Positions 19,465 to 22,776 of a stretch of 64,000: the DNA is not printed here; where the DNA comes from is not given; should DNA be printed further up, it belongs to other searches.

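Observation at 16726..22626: ABC ATPase fused to a predicted extracytoplasmic S15/CocE-NonD hydrolase, beside a kinase/regulator pair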

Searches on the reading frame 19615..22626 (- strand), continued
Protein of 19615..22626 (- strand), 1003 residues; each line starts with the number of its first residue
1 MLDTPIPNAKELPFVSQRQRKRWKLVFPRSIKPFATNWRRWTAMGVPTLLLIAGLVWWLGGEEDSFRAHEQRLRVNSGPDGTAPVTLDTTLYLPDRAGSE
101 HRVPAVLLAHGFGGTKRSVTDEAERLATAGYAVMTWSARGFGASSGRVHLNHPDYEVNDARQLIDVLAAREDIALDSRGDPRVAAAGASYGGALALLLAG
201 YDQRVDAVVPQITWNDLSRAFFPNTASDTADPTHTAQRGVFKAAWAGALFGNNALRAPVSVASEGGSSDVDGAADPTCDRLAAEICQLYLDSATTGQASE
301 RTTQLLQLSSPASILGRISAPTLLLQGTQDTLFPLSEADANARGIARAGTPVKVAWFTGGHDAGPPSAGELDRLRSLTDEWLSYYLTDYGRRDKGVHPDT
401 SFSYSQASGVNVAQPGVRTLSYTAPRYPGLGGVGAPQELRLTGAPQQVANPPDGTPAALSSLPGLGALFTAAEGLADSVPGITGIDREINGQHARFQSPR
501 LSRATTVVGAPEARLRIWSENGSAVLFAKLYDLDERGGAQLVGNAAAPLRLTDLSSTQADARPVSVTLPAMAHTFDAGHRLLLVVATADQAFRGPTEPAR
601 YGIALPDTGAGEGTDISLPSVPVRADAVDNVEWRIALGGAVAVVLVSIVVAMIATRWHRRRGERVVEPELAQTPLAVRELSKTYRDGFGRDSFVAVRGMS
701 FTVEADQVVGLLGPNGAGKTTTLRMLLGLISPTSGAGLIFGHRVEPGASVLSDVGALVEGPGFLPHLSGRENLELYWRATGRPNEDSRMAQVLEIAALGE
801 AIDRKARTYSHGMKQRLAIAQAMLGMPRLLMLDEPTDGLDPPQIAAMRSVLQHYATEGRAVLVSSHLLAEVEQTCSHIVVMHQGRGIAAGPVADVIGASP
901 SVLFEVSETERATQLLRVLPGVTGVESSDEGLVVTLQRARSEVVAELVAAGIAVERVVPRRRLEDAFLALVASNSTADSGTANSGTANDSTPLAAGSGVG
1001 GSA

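Call 28: find_encoding_contigs(protein=P0004, flank=8000, max_places=2)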
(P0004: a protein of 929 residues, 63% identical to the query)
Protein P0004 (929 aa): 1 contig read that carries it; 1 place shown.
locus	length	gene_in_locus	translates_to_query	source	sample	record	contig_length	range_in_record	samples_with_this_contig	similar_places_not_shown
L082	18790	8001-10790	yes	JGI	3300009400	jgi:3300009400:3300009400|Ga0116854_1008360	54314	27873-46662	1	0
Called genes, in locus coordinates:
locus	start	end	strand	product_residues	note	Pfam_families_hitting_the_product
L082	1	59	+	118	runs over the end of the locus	PF02661:Fic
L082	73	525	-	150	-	PF11239:DUF3040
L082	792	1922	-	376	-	PF00817:IMS, PF21999:IMS_HHH_1 (faint), PF11799:IMS_C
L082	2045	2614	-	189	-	PF05685:Uma2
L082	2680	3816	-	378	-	PF01663:Phosphodiest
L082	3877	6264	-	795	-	PF06609:TRI12, PF07690:MFS_1, PF00083:Sugar_tr, PF13620:CarboxypepD_reg, PF13620:CarboxypepD_reg, PF13715:CarbopepD_reg_2 (weak), PF17210:SdrD_B (weak), PF13620:CarboxypepD_reg, +6 more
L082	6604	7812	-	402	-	PF00201:UDPGT, PF06722:EryCIII-like_C, PF04101:Glyco_tran_28_C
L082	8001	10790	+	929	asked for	PF00561:Abhydrolase_1, PF01738:DLH (faint), PF02129:Peptidase_S15, PF05448:AXE1 (faint), PF12146:Hydrolase_4, PF00326:Peptidase_S9 (faint), PF08530:PepX_C, PF00005:ABC_tran, +1 more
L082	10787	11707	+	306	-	PF12679:ABC2_membrane_2, PF12730:ABC2_membrane_4, PF10920:DUF2705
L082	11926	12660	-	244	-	PF01061:ABC2_membrane, PF12679:ABC2_membrane_2 (weak), PF12698:ABC2_membrane_3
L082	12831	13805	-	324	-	PF00005:ABC_tran, PF13304:AAA_21 (weak), PF13732:DrrA1-3_C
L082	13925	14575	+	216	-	-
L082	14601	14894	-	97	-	-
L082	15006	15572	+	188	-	PF00753:Lactamase_B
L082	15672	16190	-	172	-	PF01555:N6_N4_Mtase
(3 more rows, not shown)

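Call 29: find_encoding_contigs(protein=P0006, flank=8000, max_places=2)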
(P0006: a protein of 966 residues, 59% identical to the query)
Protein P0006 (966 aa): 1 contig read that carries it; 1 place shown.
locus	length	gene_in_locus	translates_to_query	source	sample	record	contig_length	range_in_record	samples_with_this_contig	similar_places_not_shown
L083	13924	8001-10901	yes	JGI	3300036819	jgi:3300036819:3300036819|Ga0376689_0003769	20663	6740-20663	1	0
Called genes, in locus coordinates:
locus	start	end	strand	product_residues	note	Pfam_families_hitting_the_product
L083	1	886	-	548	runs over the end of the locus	PF00474:SSF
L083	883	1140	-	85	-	PF11755:DUF3311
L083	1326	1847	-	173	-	PF00106:adh_short, PF13561:adh_short_C2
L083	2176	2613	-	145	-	PF11239:DUF3040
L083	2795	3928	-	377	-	PF00817:IMS, PF11798:IMS_HHH (weak), PF21999:IMS_HHH_1, PF11799:IMS_C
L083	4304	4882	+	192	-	-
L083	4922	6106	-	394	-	PF01663:Phosphodiest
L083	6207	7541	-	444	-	PF01266:DAO (faint), PF07992:Pyr_redox_2 (faint), PF13454:NAD_binding_9, PF13738:Pyr_redox_3 (faint)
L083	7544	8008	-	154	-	PF02082:Rrf2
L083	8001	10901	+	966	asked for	PF02129:Peptidase_S15, PF12740:PETase (weak), PF00561:Abhydrolase_1, PF01738:DLH (weak), PF12146:Hydrolase_4, PF00326:Peptidase_S9 (faint), PF00005:ABC_tran, PF13304:AAA_21 (faint)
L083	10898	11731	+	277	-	PF12730:ABC2_membrane_4, PF12679:ABC2_membrane_2, PF10920:DUF2705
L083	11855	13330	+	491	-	-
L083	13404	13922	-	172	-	?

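Call 30: find_encoding_contigs(protein=P0014, flank=8000, max_places=2)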
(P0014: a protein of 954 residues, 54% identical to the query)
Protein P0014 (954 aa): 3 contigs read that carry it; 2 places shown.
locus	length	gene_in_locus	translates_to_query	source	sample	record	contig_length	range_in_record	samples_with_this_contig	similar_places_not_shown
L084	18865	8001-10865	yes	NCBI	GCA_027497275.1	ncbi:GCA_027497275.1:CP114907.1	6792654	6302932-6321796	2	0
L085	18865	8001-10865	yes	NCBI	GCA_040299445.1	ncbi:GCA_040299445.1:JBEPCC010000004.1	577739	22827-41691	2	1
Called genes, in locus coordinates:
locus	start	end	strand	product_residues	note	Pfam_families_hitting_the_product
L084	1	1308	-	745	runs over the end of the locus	PF02359:CDC48_N, PF13191:AAA_16 (faint), PF25199:nSTAND_NTPase5 (faint), PF00004:AAA, PF05729:NACHT (faint), PF17862:AAA_lid_3, PF00004:AAA, PF17862:AAA_lid_3, +5 more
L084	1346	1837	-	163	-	-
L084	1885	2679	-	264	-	PF03029:ATP_bind_1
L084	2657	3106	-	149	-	PF05331:DUF742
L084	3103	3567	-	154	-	PF03259:Robl_LC7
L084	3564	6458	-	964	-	PF08376:NIT, PF00672:HAMP, PF02518:HATPase_c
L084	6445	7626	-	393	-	-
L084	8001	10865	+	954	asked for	PF02129:Peptidase_S15, PF12740:PETase (weak), PF00561:Abhydrolase_1, PF01738:DLH (weak), PF12146:Hydrolase_4, PF08530:PepX_C, PF00005:ABC_tran, PF13304:AAA_21 (weak), +1 more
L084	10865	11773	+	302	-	PF12679:ABC2_membrane_2, PF12730:ABC2_membrane_4, PF10920:DUF2705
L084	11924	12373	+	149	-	PF07681:DoxX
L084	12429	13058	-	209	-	PF14016:DUF4232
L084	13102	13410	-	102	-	PF12840:HTH_20, PF01022:HTH_5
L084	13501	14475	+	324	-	PF00892:EamA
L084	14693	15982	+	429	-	PF00291:PALP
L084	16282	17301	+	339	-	PF13480:Acetyltransf_6 (weak), PF00583:Acetyltransf_1, PF13508:Acetyltransf_7 (weak)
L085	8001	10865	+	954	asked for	PF02129:Peptidase_S15, PF12740:PETase (weak), PF00561:Abhydrolase_1, PF01738:DLH (weak), PF12146:Hydrolase_4, PF08530:PepX_C, PF00005:ABC_tran, PF13304:AAA_21 (weak), +1 more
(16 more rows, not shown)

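Call 64: search_protein_families(library=pfam, proteins=[L017:4495-5811:+, L017:3001-4467:+, L017:9711-10169:-, L016:3375-4487:+, L016:1765-3357:+, L016:8283-8660:+, L020:5007-5861:+, L020:2506-3738:+, L020:9285-9782:+, L020:9800-11068:-], max_evalue=0.001)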
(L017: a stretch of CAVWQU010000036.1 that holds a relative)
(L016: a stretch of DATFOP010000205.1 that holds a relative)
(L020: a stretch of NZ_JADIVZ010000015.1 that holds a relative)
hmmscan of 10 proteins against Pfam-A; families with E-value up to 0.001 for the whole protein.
L017:4495-5811:+ (438 aa): 3 families
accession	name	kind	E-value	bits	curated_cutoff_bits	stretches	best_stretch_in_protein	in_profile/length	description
PF00083.30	Sugar_tr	-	7e-41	141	22.3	2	22-215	7-195/452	Sugar (and other) transporter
PF07690.21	MFS_1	-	2.9e-35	122.2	33.4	2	26-272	7-234/347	Major Facilitator Superfamily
PF13347.12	MFS_2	-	2.1e-13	50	27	1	149-356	130-340/427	MFS/sugar transport protein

L017:3001-4467:+ (488 aa): 2 families
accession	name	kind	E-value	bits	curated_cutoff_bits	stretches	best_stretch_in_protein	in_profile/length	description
PF01546.33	Peptidase_M20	-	8.2e-40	137.3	24.6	1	158-476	1-204/206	Peptidase family M20/M25/M40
PF07687.19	M20_dimer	-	4.3e-14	52.8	21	1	275-361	8-94/107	Peptidase dimerisation domain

L017:9711-10169:- (152 aa): 0 families

L016:3375-4487:+ (370 aa): 2 families
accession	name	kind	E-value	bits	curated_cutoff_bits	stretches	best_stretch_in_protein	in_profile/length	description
PF01979.26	Amidohydro_1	-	3.3e-11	43.5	25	1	178-366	135-342/345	Amidohydrolase family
PF07969.17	Amidohydro_3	-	2.7e-08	34.2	29.7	1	154-368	230-470/472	Amidohydrolase family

L016:1765-3357:+ (530 aa): 8 families
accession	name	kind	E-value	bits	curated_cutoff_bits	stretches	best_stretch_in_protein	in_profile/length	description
PF00448.28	SRP54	-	1.1e-65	221.4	22.7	1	100-308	1-196/196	SRP54-type protein, GTPase domain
PF02978.25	SRP_SPB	-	5.6e-34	116.8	27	1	341-439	1-91/91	Signal peptide binding domain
PF02881.24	SRP54_N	-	8.9e-21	74.3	22.4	1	5-82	1-75/75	SRP54-type protein, helical bundle domain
PF20720.3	nSTAND3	-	5e-06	26.7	27.2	1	102-137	19-53/155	Novel STAND NTPase 3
PF01656.29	CbiA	-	6.4e-06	26.6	25.4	1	110-266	9-87/125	CobQ/CobB/MinD/ParA nucleotide binding domain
PF03308.22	MeaB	-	4.5e-05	23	23.1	1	101-205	34-135/273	Methylmalonyl Co-A mutase-associated GTPase MeaB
PF02492.25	cobW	-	0.0002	21.4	20.7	0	102-263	2-154/180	CobW/HypB/UreG, nucleotide-binding domain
PF13614.12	AAA_31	-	0.00029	21.2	27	0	110-143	12-44/177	AAA domain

L016:8283-8660:+ (125 aa): 1 family
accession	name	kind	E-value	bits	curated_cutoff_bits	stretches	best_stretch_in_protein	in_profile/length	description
PF00903.31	Glyoxalase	-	7e-08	33.3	20.6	1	3-89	1-104/121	Glyoxalase/Bleomycin resistance protein/Dioxygenase superfamily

L020:5007-5861:+ (284 aa): 3 families
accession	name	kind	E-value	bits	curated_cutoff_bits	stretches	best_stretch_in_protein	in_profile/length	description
PF00561.26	Abhydrolase_1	-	1.4e-23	84.3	25.8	1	30-271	1-244/245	alpha/beta hydrolase fold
PF12697.13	Abhydrolase_6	-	4.1e-18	67.3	26.3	1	32-276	1-215/217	Alpha/beta hydrolase family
PF12146.15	Hydrolase_4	-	6.9e-09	35.8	27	1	99-270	78-237/239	Serine aminopeptidase, S33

L020:2506-3738:+ (410 aa): 1 family
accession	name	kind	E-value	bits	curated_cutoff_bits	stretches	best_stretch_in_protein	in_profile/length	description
PF01555.25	N6_N4_Mtase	-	2.4e-29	103.3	26.7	1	78-347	1-203/221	DNA methylase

L020:9285-9782:+ (165 aa): 1 family
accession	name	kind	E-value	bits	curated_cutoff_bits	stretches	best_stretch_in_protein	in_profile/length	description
PF08641.17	Mis14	-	0.00066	20.5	24.9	0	66-158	9-100/133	Kinetochore protein Mis14 like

L020:9800-11068:- (422 aa): 1 family
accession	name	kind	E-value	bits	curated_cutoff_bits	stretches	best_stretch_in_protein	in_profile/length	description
PF07394.17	DUF1501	-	1.1e-26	94.4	27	1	56-380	4-345/390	Protein of unknown function (DUF1501)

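Call 65: search_protein_families(library=pfam, proteins=[L019:3628-5700:+, L019:1673-3379:+, L019:9583-12252:-, L015:5242-5694:-, L015:2479-4770:+, L015:9680-10267:+, L015:10269-12800:-, L025:3674-4987:-, L025:9770-10738:+, L029:3032-5650:-], max_evalue=0.001)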
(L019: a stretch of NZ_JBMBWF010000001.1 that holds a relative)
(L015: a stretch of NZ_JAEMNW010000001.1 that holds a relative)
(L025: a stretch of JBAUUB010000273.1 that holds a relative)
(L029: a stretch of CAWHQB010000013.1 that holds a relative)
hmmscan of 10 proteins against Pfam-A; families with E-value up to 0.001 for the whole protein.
L019:3628-5700:+ (690 aa): 5 families
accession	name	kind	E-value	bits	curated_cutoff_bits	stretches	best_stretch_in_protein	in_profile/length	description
PF02868.21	Peptidase_M4_C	-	7.1e-50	169.6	24.4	1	380-548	1-165/165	Thermolysin metallopeptidase, alpha-helical domain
PF01447.24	Peptidase_M4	-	1.2e-28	100.8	22.4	1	279-377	45-145/145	Thermolysin metallopeptidase, catalytic domain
PF20242.3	Emfourin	-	5.1e-16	59.3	27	1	606-687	1-90/91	Emfourin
PF05887.16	Trypan_PARP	-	7.1e-06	26.5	100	1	524-601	22-97/134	Procyclic acidic repetitive protein (PARP)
PF16485.10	PLN_propep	-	0.00055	20.1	28.1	1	204-231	1-28/43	Protealysin propeptide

L019:1673-3379:+ (568 aa): 3 families
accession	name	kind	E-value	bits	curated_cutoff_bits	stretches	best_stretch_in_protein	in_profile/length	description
PF25271.1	DUF7868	-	1.4e-31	110.1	25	1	422-543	22-147/158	Domain of unknown function (DUF7868)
PF00264.25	Tyrosinase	-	8.4e-29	101.9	22.6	2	104-176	2-68/214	Common central domain of tyrosinase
PF12142.13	PPO1_DWL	-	0.00017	21.7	20.8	1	320-361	4-45/52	Polyphenol oxidase middle domain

L019:9583-12252:- (889 aa): 1 family
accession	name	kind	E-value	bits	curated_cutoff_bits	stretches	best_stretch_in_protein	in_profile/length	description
PF00501.34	AMP-binding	-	2.4e-28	99.4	29.9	1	120-330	159-383/384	AMP-binding enzyme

L015:5242-5694:- (150 aa): 1 family
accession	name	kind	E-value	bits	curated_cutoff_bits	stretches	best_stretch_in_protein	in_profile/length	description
PF00582.32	Usp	-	5.1e-28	98.8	24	1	4-147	2-141/141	Universal stress protein family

L015:2479-4770:+ (763 aa): 8 families
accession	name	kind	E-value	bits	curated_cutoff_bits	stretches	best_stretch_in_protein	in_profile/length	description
PF13245.12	AAA_19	-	3.3e-10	40.7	25.1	0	489-577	50-129/134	AAA domain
PF01443.25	Viral_helicase1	-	5.8e-10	39.8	21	1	524-736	45-226/228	Viral superfamily 1 RNA helicase core domain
PF13361.12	UvrD_C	-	5.6e-09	36.3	25.6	1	684-738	284-347/350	UvrD-like helicase C-terminal domain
PF00580.27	UvrD-helicase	-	2.5e-08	34.4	23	0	189-227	3-40/271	UvrD/REP helicase N-terminal domain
PF02562.22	PhoH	-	2.8e-08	33.9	27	1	491-585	67-166/205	PhoH-like protein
PF13538.12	UvrD_C_2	-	4.9e-08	33.2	27.4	1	688-737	2-52/52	UvrD-like helicase C-terminal domain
PF13604.12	AAA_30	-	2.3e-05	24.6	27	0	513-580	59-131/191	AAA domain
PF09848.15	SLFN-g3_helicase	-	2.6e-05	24.1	24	0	200-240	1-38/354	Schlafen group 3, DNA/RNA helicase domain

L015:9680-10267:+ (195 aa): 3 families
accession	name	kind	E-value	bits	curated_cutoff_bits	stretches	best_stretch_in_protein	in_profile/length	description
PF00440.29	TetR_N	-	2.5e-09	37.2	24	1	26-68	4-46/47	Bacterial regulatory proteins, tetR family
PF18556.6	TetR_C_35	-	3.8e-09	37.1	26.7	1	90-188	1-103/105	Bacterial Tetracyclin repressor, C-terminal domain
PF24217.1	DUF7436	-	0.00043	20.7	34.2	1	13-145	14-145/153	Family of unknown function (DUF7436)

L015:10269-12800:- (843 aa): 7 families
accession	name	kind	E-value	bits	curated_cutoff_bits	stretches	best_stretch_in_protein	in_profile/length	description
PF17757.6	UvrB_inter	-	1.2e-33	115.6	22.9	1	307-396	1-91/91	UvrB interaction domain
PF12344.14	UvrB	-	1e-19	70.5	27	1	699-740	1-42/43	Ultra-violet resistance protein B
PF00271.37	Helicase_C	-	1.1e-19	71.1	23.5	1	579-692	3-109/110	Helicase conserved C-terminal domain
PF04851.21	ResIII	-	2.1e-10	41.2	22.5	1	163-235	6-83/164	Type III restriction enzyme, res subunit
PF00270.35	DEAD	-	7.4e-09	36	26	1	165-236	4-78/167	DEAD/DEAH box helicase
PF02151.25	UVR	-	3.3e-07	30.3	21.5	1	800-833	3-36/36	UvrB/uvrC motif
PF13401.12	AAA_22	-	4.7e-05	24.2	27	0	183-283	8-84/130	AAA domain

L025:3674-4987:- (437 aa): 2 families
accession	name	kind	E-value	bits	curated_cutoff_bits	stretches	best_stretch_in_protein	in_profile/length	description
PF06722.18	EryCIII-like_C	-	1.8e-10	41.4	31.7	1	315-406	36-127/145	Erythromycin biosynthesis protein CIII-like, C-terminal domain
PF00201.24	UDPGT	-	4.2e-07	29.6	19.5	1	240-397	247-411/499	UDP-glucoronosyl and UDP-glucosyl transferase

L025:9770-10738:+ (322 aa): 1 family
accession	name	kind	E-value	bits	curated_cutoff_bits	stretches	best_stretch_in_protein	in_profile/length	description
PF02574.22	S-methyl_trans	-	1.8e-72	245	22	1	17-298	2-282/283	Homocysteine S-methyltransferase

L029:3032-5650:- (872 aa): 0 families
